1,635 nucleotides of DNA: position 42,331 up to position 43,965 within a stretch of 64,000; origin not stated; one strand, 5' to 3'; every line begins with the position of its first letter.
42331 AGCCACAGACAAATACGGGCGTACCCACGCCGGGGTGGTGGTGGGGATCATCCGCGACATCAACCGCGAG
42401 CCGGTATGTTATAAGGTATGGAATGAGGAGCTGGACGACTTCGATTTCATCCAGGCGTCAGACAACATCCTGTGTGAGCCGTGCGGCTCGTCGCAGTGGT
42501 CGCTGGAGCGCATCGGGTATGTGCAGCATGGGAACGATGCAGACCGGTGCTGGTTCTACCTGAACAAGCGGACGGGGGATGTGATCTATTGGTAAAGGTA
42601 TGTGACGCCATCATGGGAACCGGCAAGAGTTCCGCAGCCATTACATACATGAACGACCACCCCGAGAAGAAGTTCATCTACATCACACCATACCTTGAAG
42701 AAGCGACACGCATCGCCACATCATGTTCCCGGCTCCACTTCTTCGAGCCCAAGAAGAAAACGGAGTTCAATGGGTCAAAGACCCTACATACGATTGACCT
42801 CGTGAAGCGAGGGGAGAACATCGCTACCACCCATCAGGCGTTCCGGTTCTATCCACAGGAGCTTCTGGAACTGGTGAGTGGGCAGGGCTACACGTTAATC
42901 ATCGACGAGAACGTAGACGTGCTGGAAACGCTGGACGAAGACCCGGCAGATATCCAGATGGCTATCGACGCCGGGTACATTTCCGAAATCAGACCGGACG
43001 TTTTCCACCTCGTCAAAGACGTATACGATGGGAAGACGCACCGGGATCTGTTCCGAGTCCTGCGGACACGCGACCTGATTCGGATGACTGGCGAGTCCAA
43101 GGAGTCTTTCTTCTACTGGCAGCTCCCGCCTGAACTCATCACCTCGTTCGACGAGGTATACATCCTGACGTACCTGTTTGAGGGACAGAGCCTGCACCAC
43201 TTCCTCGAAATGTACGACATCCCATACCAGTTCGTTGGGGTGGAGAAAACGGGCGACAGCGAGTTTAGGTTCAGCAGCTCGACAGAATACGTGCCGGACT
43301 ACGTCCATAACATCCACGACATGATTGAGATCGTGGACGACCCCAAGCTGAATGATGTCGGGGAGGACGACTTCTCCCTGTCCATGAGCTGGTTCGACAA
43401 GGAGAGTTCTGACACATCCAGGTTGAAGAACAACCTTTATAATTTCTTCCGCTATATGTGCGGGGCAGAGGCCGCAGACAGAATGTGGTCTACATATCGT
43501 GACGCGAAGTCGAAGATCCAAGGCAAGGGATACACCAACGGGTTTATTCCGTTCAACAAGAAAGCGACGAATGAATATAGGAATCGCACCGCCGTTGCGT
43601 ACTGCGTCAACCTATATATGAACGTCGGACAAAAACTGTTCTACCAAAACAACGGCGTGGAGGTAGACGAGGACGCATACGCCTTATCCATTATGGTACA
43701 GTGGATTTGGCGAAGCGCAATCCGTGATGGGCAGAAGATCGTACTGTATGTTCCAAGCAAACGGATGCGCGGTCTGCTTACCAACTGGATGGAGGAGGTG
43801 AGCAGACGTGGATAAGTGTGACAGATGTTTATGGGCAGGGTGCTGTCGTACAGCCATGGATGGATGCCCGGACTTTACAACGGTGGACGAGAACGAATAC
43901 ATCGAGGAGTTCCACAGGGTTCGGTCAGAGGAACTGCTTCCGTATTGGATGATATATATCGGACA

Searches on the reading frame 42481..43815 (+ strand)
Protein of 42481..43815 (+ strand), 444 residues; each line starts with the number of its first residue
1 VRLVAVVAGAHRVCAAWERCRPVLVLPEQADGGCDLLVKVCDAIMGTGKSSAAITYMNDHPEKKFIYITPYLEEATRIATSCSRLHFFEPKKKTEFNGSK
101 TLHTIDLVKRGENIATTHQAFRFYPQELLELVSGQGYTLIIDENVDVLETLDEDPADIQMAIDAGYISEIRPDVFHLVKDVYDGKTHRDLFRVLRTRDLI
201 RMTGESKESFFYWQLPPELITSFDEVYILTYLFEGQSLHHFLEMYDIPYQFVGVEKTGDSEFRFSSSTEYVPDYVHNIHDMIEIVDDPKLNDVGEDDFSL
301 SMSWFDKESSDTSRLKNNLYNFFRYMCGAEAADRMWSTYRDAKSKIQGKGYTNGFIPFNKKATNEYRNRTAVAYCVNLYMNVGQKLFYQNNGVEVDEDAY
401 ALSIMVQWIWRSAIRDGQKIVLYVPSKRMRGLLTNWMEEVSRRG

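Call 3: search_protein_families(library=pfam, proteins=[window:42481-43815:+], max_evalue=1)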
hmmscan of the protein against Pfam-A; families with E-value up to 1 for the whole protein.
window:42481-43815:+ (444 aa): 0 families

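Call 4: search_protein_families(library=phrogs, proteins=[window:42481-43815:+], max_evalue=0.01)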
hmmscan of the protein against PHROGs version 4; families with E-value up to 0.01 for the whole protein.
window:42481-43815:+ (444 aa): 1 family
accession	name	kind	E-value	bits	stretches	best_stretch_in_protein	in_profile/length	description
phrog_2467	-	unknown function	1.8e-67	229.4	1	38-437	10-421/502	-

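Call 82: search_protein_families(library=ncbifam, proteins=[window:42589-43815:+], max_evalue=0.01)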
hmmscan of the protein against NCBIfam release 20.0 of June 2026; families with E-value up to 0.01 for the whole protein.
window:42589-43815:+ (408 aa): 0 families

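Call 83: search_protein_families(library=pfam, proteins=[window:42589-43815:+], max_evalue=0.001)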
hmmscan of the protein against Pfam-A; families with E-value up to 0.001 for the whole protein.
window:42589-43815:+ (408 aa): 0 families
